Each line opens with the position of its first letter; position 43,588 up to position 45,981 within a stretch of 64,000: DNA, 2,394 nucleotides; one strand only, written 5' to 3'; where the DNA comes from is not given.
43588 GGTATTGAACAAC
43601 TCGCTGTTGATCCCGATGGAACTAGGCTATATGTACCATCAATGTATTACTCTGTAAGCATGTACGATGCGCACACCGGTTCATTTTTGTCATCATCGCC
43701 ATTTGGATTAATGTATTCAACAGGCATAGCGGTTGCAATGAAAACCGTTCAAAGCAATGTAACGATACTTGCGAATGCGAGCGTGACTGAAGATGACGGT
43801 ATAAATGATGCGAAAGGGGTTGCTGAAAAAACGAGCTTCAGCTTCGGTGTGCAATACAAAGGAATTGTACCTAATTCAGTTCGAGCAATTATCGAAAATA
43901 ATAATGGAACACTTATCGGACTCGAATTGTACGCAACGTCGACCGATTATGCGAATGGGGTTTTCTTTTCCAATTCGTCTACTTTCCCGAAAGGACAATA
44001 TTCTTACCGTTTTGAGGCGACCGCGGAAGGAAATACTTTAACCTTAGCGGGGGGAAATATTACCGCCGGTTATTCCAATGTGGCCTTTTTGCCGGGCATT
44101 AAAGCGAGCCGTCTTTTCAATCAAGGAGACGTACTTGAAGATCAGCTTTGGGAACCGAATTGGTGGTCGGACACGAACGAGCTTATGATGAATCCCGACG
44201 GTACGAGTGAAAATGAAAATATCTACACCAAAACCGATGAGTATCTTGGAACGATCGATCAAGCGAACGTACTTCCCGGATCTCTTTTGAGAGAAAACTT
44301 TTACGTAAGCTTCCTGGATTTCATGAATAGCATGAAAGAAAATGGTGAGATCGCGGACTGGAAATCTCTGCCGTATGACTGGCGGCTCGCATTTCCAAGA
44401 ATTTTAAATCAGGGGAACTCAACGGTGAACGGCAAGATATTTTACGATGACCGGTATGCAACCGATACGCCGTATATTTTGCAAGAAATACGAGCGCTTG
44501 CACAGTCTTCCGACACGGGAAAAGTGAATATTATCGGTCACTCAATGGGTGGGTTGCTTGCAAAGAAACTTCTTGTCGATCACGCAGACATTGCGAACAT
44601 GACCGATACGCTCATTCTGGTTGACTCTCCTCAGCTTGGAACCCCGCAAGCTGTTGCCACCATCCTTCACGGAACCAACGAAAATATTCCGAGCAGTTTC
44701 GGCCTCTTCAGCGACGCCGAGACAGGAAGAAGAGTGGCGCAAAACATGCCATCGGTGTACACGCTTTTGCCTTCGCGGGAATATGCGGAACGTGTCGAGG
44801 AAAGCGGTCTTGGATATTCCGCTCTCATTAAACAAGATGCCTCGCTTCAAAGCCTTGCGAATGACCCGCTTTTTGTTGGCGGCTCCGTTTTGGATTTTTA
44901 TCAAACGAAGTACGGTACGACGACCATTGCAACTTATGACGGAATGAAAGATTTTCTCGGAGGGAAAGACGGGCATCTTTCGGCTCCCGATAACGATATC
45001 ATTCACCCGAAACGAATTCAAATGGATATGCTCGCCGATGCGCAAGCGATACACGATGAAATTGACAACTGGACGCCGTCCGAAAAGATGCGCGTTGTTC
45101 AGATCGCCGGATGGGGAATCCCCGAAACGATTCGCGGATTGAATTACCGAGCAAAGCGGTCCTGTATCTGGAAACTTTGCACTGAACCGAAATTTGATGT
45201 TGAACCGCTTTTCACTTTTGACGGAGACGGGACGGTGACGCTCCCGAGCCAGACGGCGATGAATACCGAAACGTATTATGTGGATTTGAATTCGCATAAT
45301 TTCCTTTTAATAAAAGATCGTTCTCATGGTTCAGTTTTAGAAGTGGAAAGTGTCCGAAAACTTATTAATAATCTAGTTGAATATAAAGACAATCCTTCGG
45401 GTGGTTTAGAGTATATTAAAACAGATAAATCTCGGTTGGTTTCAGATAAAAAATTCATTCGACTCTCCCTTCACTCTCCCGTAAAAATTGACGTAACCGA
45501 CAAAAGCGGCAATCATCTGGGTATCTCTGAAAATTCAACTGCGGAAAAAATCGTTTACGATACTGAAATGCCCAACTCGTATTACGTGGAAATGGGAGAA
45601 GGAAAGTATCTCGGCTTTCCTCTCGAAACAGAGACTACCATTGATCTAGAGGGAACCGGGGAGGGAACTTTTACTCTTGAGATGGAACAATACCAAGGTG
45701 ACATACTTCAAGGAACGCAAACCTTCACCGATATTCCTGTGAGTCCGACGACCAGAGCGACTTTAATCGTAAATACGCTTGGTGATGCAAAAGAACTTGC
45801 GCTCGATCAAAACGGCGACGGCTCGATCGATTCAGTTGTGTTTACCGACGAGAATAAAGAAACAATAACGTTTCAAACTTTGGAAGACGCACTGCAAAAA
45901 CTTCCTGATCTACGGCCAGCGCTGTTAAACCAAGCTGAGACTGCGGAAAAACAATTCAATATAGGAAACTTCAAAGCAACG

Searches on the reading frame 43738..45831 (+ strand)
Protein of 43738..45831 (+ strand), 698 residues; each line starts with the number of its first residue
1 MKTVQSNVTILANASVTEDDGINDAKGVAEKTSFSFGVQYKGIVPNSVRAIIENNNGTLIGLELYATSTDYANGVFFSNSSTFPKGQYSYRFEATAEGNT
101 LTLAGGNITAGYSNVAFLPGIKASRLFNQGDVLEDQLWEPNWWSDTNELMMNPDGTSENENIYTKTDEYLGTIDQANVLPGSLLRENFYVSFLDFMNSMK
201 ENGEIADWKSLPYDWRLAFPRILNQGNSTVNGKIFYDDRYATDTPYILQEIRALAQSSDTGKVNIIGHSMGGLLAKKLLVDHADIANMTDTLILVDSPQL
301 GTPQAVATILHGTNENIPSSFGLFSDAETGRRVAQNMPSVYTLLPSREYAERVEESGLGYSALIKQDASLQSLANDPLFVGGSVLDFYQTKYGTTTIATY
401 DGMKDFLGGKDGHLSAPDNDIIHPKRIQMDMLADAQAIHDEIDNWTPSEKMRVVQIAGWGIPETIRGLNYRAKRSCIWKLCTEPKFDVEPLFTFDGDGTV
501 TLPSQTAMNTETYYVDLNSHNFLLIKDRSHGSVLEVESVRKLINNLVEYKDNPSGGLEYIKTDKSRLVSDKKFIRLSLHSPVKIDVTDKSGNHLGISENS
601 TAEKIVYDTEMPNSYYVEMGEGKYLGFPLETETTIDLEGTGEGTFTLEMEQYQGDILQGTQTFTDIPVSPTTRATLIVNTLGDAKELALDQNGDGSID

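Call 19: find_homologous_proteins(query=window:43738-45831:+, max_evalue=0.00001)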
Query window:43738-45831:+ (698 aa): 762 proteins with E <= 0.00001 among 8000 candidates; the best 120 are listed.
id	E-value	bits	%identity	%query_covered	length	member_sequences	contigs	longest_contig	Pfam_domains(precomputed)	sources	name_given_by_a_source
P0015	0.0e+0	1583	100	100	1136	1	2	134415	PF02450.22,PF07819.20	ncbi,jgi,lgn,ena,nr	ncbi:MAG: hypothetical protein WCT49_00900 [Candidatus Paceibacterota bacterium]|jgi:pimeloyl-ACP me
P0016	3.2e-294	996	65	99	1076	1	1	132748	PF02450.22,PF07819.20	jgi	jgi:pimeloyl-ACP methyl ester carboxylesterase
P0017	4.8e-289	979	63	100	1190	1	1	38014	PF13229.13,PF02450.22,PF05048.20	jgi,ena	-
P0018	2.1e-273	927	62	99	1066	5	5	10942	PF02450.22,PF07819.20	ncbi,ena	-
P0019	5.6e-262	889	61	100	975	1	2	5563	PF02450.22,PF07819.20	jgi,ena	jgi:hypothetical protein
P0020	5.1e-252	856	59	99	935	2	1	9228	PF02450.22,PF07819.20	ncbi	ncbi:MAG: hypothetical protein WCT48_02995, partial [Candidatus Paceibacterota bacterium]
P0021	3.0e-246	837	59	99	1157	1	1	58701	PF02450.22,PF07819.20,PF04862.19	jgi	jgi:choice-of-anchor C domain-containing protein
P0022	8.4e-246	836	71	75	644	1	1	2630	PF02450.22,PF07819.20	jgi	jgi:pimeloyl-ACP methyl ester carboxylesterase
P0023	1.6e-239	815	58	98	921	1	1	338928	PF02450.22,PF07819.20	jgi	jgi:pimeloyl-ACP methyl ester carboxylesterase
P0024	7.8e-239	813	57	99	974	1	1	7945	PF02450.22,PF07819.20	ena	-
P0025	2.3e-229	781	52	100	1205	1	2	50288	PF02450.22,PF07819.20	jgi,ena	jgi:hypothetical protein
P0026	5.1e-174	598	43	98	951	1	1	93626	PF05057.21,PF02450.22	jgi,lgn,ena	-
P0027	9.1e-165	568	42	97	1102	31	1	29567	PF02450.22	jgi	-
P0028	1.7e-159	550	61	61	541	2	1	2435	-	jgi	-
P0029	9.2e-157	541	45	90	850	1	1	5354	PF02450.22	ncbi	-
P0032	8.5e-145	502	41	98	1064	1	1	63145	PF02450.22,PF24096.3,PF22888.2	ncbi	-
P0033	3.2e-134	467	40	97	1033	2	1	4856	PF02450.22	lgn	-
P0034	6.3e-134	466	41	89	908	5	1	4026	PF02450.22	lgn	-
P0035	1.7e-133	464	40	96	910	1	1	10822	PF02450.22,PF07819.20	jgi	-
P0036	8.1e-129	449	39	96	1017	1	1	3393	PF02450.22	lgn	-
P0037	6.9e-128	446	42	84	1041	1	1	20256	PF02450.22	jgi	-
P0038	8.0e-126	439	40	99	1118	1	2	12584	PF13229.13,PF02450.22,PF05048.20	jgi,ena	jgi:parallel beta-helix repeat protein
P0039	3.3e-125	437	42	84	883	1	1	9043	PF02450.22,PF07819.20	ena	-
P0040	5.5e-120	420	39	97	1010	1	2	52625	PF12697.14,PF02450.22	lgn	-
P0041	2.3e-119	418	40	96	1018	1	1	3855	PF05057.21,PF02450.22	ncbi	-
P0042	4.0e-119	417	39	99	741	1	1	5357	PF02450.22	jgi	jgi:pimeloyl-ACP methyl ester carboxylesterase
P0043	6.3e-116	406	38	98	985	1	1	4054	PF02450.22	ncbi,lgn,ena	-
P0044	5.9e-115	403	41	90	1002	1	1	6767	PF02450.22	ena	-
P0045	6.6e-115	403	38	99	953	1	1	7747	PF02450.22,PF00975.27,PF07819.20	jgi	jgi:pimeloyl-ACP methyl ester carboxylesterase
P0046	1.3e-114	402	37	97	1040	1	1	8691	PF02450.22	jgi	jgi:hypothetical protein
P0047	8.9e-113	396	38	97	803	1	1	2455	PF02450.22,PF22888.2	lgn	-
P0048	2.4e-112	395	36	96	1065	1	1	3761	PF13229.13,PF02450.22,PF05048.20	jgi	jgi:pimeloyl-ACP methyl ester carboxylesterase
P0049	2.6e-111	391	36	97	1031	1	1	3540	PF02450.22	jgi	jgi:pimeloyl-ACP methyl ester carboxylesterase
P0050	3.3e-111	391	38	97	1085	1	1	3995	PF02450.22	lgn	-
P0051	4.7e-111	390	35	97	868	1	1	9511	PF05057.21,PF02450.22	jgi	-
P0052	1.0e-110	389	36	97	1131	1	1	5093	PF02450.22,PF24096.3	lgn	-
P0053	1.4e-110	389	37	98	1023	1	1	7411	PF02450.22,PF22888.2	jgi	jgi:pimeloyl-ACP methyl ester carboxylesterase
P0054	3.3e-110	388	36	97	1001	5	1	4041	PF02450.22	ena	-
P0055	5.3e-110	387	36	97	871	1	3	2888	PF05057.21,PF02450.22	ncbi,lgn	-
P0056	1.4e-108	382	36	98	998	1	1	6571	PF05057.21,PF02450.22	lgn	-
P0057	2.7e-108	381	37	98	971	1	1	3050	PF02450.22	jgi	jgi:pimeloyl-ACP methyl ester carboxylesterase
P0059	4.1e-107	377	35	98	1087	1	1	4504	PF02450.22,PF24096.3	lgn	-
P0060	7.1e-107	377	37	99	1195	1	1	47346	PF13229.13,PF02450.22,PF05048.20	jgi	jgi:parallel beta-helix repeat protein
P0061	4.1e-106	374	36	96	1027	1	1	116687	PF02450.22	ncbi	-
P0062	5.6e-106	374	35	98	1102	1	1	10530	PF02450.22,PF24096.3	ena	-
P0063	1.7e-105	372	38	99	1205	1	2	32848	PF13229.13,PF02450.22,PF24096.3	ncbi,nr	ncbi:MAG: right-handed parallel beta-helix repeat-containing protein [Parcubacteria group bacterium]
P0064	9.4e-105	370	35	98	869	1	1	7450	PF02450.22,PF24096.3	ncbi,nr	ncbi:MAG TPA: hypothetical protein VJC11_00095, partial [Patescibacteria group bacterium]|nr:hypothe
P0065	9.8e-105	369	38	99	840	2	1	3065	PF02450.22,PF04862.19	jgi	-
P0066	3.8e-104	367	38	84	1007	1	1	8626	PF13229.13,PF02450.22,PF24096.3,PF05048.20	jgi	-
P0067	1.6e-103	365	36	97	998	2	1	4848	PF02450.22,PF05990.19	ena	-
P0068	2.7e-103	365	39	84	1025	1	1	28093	PF13229.13,PF02450.22,PF28492.1,PF07819.20,PF24096.3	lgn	-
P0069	7.5e-103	363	38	84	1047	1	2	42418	PF13229.13,PF02450.22,PF28492.1,PF24096.3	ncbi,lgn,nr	ncbi:MAG TPA: right-handed parallel beta-helix repeat-containing protein [Candidatus Paceibacterota 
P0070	4.8e-102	361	37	99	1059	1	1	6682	PF02450.22,PF24096.3,PF05048.20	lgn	-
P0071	5.4e-102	360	38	98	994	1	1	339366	PF02450.22,PF07819.20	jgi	jgi:pimeloyl-ACP methyl ester carboxylesterase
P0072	1.0e-101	359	36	97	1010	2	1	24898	PF02450.22,PF13385.14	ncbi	ncbi:MAG: LamG-like jellyroll fold domain-containing protein [Patescibacteria group bacterium]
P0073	1.6e-101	359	36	98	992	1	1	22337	PF05057.21,PF02450.22,PF07819.20,PF24096.3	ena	-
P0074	1.7e-101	359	36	97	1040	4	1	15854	PF05057.21,PF02450.22,PF13385.14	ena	-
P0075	4.5e-101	357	35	99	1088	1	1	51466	PF13229.13,PF02450.22,PF24096.3,PF05048.20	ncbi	-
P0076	7.2e-101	357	37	84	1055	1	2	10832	PF13229.13,PF02450.22,PF24096.3,PF22888.2,PF05048.20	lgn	-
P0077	1.2e-100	356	33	97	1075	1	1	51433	PF02450.22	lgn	-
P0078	2.1e-100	355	35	97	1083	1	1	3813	PF02450.22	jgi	-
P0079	3.5e-100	354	35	99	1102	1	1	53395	PF13229.13,PF02450.22,PF07819.20,PF05048.20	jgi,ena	-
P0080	4.3e-100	354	36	99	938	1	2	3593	PF02450.22,PF00975.27,PF07819.20,PF04862.19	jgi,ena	jgi:choice-of-anchor C domain-containing protein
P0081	2.6e-99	352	36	84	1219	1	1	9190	PF13229.13,PF02450.22,PF24096.3,PF22888.2,PF05048.20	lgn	-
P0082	3.9e-99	351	36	97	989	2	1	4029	PF05057.21,PF02450.22,PF07819.20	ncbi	-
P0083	6.3e-99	350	35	99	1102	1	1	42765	PF13229.13,PF02450.22,PF05048.20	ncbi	-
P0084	7.2e-99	350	37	87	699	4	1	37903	PF02450.22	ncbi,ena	ncbi:MAG: hypothetical protein WC878_05490 [Candidatus Paceibacterota bacterium]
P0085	9.2e-99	350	37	99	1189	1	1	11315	PF02450.22,PF05048.20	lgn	-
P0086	1.0e-98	350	36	98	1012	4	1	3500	PF02450.22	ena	-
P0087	4.1e-98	348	36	88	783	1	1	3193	PF02450.22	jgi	-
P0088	5.3e-98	347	38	84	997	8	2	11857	PF02450.22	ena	-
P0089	8.5e-98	347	36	84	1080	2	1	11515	PF13229.13,PF02450.22,PF28492.1,PF07819.20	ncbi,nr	ncbi:MAG: right-handed parallel beta-helix repeat-containing protein [Candidatus Pacebacteria bacter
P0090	1.5e-97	346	35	97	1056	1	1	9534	PF02450.22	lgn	-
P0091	2.2e-97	345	36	84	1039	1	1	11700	PF13229.13,PF02450.22,PF24096.3,PF05048.20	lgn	-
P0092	2.7e-97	345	35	98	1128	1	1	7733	PF02450.22,PF11824.14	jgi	-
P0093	3.4e-97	345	38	84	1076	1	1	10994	PF13229.13,PF02450.22,PF05048.20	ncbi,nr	ncbi:MAG: right-handed parallel beta-helix repeat-containing protein [Candidatus Pacebacteria bacter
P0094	5.5e-97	344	37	85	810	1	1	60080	PF02450.22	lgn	-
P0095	7.2e-97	343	38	84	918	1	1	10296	PF02450.22,PF05048.20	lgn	-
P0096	9.2e-97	343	36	99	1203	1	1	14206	PF13229.13,PF02450.22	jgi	jgi:hypothetical protein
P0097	1.4e-96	343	37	84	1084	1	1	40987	PF13229.13,PF02450.22,PF05048.20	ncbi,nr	ncbi:MAG: right-handed parallel beta-helix repeat-containing protein [Candidatus Pacebacteria bacter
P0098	7.9e-96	340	37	99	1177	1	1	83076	PF13229.13,PF02450.22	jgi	jgi:hypothetical protein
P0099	8.6e-96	340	36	84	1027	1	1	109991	PF02450.22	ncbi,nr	ncbi:MAG: hypothetical protein HY435_01765 [Candidatus Liptonbacteria bacterium]|nr:hypothetical pro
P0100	1.2e-95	339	35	97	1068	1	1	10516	PF02450.22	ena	-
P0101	1.4e-95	339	36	82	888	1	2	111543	PF02450.22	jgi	jgi:pimeloyl-ACP methyl ester carboxylesterase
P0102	1.6e-95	339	34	98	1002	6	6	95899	PF02450.22,PF24096.3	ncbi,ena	ncbi:MAG: hypothetical protein AAB523_00980 [Patescibacteria group bacterium]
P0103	2.0e-95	339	35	84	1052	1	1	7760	PF02450.22,PF24096.3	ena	-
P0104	2.1e-95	339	37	84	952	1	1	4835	PF02450.22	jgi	-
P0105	2.4e-95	338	35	98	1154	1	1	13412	PF02450.22,PF05048.20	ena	-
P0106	5.5e-95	337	35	97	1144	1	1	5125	PF02450.22,PF24096.3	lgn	-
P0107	1.2e-94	336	36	91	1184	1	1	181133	PF02450.22,PF24096.3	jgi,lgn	jgi:pimeloyl-ACP methyl ester carboxylesterase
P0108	1.8e-94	336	37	97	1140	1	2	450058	PF02450.22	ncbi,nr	ncbi:MAG: hypothetical protein HGB03_00190 [Candidatus Yonathbacteria bacterium]|nr:hypothetical pro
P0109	4.7e-94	334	36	84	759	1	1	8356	PF02450.22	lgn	-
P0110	5.1e-94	334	36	85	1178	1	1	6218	PF02450.22,PF24096.3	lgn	-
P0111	5.9e-94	334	37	85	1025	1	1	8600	PF02450.22,PF07819.20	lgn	-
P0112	7.3e-94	334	34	96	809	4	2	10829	PF02450.22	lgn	-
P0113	8.3e-94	333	35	90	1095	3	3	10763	PF02450.22,PF24096.3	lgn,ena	-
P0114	1.8e-93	332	37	84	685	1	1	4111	PF02450.22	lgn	-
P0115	2.0e-93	332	37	86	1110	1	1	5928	PF13229.13,PF16410.11,PF02450.22,PF05048.20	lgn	-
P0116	2.0e-93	332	36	84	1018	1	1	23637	PF02450.22,PF24096.3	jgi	jgi:pimeloyl-ACP methyl ester carboxylesterase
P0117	2.8e-93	332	36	84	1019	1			PF02450.22,PF28492.1,PF24096.3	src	-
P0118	3.0e-93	331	36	84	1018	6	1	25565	PF02450.22,PF24096.3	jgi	-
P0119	4.6e-93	331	35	99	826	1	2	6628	PF02450.22,PF24096.3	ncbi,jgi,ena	-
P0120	7.7e-93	330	39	84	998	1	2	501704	PF02450.22,PF18676.7,PF24096.3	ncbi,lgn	-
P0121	8.1e-93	330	36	84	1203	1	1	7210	PF13229.13,PF02450.22,PF05048.20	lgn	-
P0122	9.7e-93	330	34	98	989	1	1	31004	PF02450.22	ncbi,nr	ncbi:MAG: hypothetical protein NT098_04655 [Candidatus Parcubacteria bacterium]|nr:hypothetical prot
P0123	1.0e-92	330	37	84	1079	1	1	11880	PF02450.22,PF05990.19,PF24096.3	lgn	-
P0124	1.8e-92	329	36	86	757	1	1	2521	PF02450.22,PF24096.3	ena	-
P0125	2.4e-92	328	34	98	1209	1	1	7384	PF02450.22,PF24096.3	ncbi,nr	ncbi:MAG: hypothetical protein NUV49_00810 [Patescibacteria group bacterium]|nr:hypothetical protein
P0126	2.5e-92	328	34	97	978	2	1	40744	PF02450.22,PF05990.19,PF24096.3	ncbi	-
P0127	3.3e-92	328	35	90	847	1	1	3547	PF17963.8,PF02450.22,PF24096.3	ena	-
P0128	3.9e-92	328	34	97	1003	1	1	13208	PF02450.22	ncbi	-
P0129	4.1e-92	328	37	84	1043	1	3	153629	PF02450.22,PF24096.3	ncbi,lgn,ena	-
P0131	5.0e-92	327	34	84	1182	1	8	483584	PF02450.22,PF24096.3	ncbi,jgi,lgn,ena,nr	ncbi:MAG TPA: hypothetical protein DEA43_00195 [Candidatus Moranbacteria bacterium]|nr:hypothetical 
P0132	5.5e-92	327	34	98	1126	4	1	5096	PF02450.22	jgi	jgi:pimeloyl-ACP methyl ester carboxylesterase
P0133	6.3e-92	327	36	84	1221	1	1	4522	PF12697.14,PF02450.22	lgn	-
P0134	6.4e-92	327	36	84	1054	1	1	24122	PF02450.22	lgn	-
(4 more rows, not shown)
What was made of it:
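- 42703..46113 (+): lipB: 1136-aa exported protein. It has a signal-peptide-like N-terminus (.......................|RT), a beta-propeller-like N-domain (weak WD40/lactonase matches), the shared lipase module, and a helical C-terminal region. 100% identical to an NCBI Candidatus Paceibacterota protein (call 19).
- On LCAT/LPLA2 family (PF02450): Most of the 120 listed homologues carry PF02450 (call 19).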

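Call 24: find_related_loci(query=A4, collection=genome_contigs, flank=6000)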
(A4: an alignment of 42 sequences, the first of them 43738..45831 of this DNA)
Query A4 (698 aa) in genome_contigs; peptide patterns used: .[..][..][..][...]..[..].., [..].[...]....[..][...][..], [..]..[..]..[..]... (x = any residue, [..] = any of these).
600 stretches matched a pattern (row limit reached: there are more); 132 encode a relative of the query (tblastn E <= 1e-3); the best 80 are kept; 80 distinct loci.
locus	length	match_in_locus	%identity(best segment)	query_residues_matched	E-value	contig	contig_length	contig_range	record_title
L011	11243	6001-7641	38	113-698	1e-117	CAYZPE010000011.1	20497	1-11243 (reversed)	MAG TPA_asm: uncultured Candidatus Saccharibacteria bacterium isolate SRP128246_co1_519 genome assembly, contig: NODE_53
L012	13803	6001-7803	35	82-698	5e-102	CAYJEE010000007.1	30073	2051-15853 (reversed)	MAG TPA_asm: uncultured Candidatus Saccharibacteria bacterium isolate ERP123247_co1_78 genome assembly, contig: NODE_893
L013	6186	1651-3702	35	16-698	3e-101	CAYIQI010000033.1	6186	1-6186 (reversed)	MAG TPA_asm: uncultured Candidatus Saccharibacteria bacterium isolate ERP119705_co24_335 genome assembly, contig: NODE_2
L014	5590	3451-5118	36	110-698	8e-99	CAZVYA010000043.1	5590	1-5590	MAG TPA_asm: uncultured Candidatus Saccharibacteria bacterium isolate SRP178908_co2_100 genome assembly, contig: NODE_11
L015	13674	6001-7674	37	112-698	1e-98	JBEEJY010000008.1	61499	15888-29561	MAG: Candidatus Parcubacteria bacterium isolate cobbmillcreek_2019_sw_WHONDRS-S19S_0090_B_bin.4 scaffold_375276, whole g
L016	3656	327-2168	34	59-698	3e-98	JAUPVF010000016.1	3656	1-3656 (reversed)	MAG: Patescibacteria group bacterium isolate erpe_2018_sw_27hr_WHONDRS-SW48-000094_B_bin.11 scaffold_214857, whole genom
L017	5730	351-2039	34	108-695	3e-95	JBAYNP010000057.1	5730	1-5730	MAG: Patescibacteria group bacterium isolate SO_2016_LW1_68 scaffold22403_LW64-88_2016, whole genome shotgun sequence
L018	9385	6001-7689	35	113-698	4e-95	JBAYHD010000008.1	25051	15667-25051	MAG: Candidatus Paceibacterota bacterium isolate SO_2016_GW1_141 scaffold03473_OW334_2016, whole genome shotgun sequence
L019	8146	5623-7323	36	113-698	1e-94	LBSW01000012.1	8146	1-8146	MAG: Parcubacteria group bacterium GW2011_GWB1_37_13 US41_C0012, whole genome shotgun sequence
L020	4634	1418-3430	34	18-698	3e-93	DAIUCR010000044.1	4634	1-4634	MAG TPA_asm: Patescibacteria group bacterium isolate CTOTU11756 NODE_6413_length_4634_cov_5.074034, whole genome shotgun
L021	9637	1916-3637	34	109-698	9e-93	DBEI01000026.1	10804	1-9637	MAG TPA_asm: Patescibacteria group bacterium UBA910 UBA910_contig_9563, whole genome shotgun sequence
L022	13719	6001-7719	36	99-698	1e-92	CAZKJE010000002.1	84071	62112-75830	MAG TPA_asm: uncultured Candidatus Saccharibacteria bacterium isolate binchicken_co110_376 genome assembly, contig: NODE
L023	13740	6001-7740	34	107-698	3e-90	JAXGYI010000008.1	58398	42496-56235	MAG: Candidatus Moraniibacteriota bacterium isolate AnMBR.bin51 bin51_8, whole genome shotgun sequence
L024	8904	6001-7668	34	109-698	4e-90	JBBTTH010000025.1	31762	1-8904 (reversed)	MAG: Patescibacteria group bacterium isolate H32-bin108_1 H32_bin108_1_000000000025, whole genome shotgun sequence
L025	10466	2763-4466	32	113-698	4e-90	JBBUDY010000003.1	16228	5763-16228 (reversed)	MAG: Patescibacteria group bacterium isolate H32-bin018_1 H32_bin018_1_000000000003, whole genome shotgun sequence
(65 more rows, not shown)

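Call 39: predict_structure(alignment_id=A4)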
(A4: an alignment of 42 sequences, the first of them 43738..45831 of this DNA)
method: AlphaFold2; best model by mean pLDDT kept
length: 698 residues; sequences in the alignment: 42
mean_pLDDT: 89.8   pTM: 0.91
mean pLDDT of the five models: 89.8, 89.3, 88.5, 87.5, 86.4
residues with pLDDT >= 90: 501; 70-90: 156; 50-70: 31; < 50: 10
segments of 3 or more residues with pLDDT < 50: 1-5, 321-323
pLDDT, mean of each block of 10 residues (from residue 1): 59 91 89 96 94 94 95 94 96 93 96 97 88 78 66 90 92 70 71 97 97 95 91 89 91 97 97 98 95 97 95 72 67 91 95 69 91 90 92 93 96 93 95 96 93 97 94 78 87 94 94 96 85 96 98 96 90 91 93 88 80 90 91 92 92 91 91 91 86 85
secondary structure, 60 per line:
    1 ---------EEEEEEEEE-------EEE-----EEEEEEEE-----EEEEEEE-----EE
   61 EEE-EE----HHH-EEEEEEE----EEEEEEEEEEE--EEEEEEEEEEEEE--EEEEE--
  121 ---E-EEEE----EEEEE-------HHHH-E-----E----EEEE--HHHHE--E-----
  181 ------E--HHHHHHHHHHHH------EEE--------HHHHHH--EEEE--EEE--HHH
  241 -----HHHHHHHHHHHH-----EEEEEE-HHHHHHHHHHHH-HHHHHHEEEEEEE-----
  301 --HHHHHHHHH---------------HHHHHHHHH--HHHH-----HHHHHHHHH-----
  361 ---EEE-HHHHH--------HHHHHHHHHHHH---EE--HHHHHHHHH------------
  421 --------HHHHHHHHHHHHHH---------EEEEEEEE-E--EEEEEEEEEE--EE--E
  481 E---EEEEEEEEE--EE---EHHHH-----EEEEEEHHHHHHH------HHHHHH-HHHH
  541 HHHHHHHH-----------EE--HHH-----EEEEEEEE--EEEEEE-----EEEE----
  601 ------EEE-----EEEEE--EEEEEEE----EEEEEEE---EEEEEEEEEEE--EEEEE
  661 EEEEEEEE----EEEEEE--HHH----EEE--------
elements in order (helices of 4 or more, strands of 3 or more residues): E10-18 E26-28 E34-41 E47-53 E59-63 E75-81 E86-96 E99-111 E114-118 E126-129 E134-138 H146-149 E162-165 H168-171 H190-201 E208-210 H219-224 E227-230 E233-235 H246-257 E263-268 H270-281 H283-288 E289-295 H303-311 H327-335 H338-341 H347-355 E364-366 H368-372 H381-392 H400-408 H429-442 E452-459 E464-473 E485-493 H502-505 E511-516 H517-523 H530-535 H537-548 E572-579 E582-587 E593-596 E607-609 E615-619 E622-628 E633-639 E643-653 E656-668 E673-678 E688-690
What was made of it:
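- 43738..45831 (+): lipB shared module (aa 346-1043). Triad Ser614 (44542-44544), Asp842 (45226-45228), His875 (45325-45327); YDWR at 44374-44385. AlphaFold2 model, pLDDT 89.8, pTM 0.91 (call 39).
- On LCAT/LPLA2 family (PF02450): The model has pLDDT 89.8 (call 39).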

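Call 42: search_solved_structures(query=A4, max_evalue=0.01, show_alignments=2)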
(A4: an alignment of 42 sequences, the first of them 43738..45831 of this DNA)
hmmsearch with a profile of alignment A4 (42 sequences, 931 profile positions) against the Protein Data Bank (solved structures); distinct sequences matched with E-value up to 0.01: 2.
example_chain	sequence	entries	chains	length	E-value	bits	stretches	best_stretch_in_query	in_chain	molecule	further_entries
5a62_A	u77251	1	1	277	0.00047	21.6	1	368-425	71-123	PUTATIVE ALPHA/BETA HYDROLASE FOLD PROTEIN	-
4r1d_A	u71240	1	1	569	0.0032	18.8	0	389-409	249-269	Uncharacterized protein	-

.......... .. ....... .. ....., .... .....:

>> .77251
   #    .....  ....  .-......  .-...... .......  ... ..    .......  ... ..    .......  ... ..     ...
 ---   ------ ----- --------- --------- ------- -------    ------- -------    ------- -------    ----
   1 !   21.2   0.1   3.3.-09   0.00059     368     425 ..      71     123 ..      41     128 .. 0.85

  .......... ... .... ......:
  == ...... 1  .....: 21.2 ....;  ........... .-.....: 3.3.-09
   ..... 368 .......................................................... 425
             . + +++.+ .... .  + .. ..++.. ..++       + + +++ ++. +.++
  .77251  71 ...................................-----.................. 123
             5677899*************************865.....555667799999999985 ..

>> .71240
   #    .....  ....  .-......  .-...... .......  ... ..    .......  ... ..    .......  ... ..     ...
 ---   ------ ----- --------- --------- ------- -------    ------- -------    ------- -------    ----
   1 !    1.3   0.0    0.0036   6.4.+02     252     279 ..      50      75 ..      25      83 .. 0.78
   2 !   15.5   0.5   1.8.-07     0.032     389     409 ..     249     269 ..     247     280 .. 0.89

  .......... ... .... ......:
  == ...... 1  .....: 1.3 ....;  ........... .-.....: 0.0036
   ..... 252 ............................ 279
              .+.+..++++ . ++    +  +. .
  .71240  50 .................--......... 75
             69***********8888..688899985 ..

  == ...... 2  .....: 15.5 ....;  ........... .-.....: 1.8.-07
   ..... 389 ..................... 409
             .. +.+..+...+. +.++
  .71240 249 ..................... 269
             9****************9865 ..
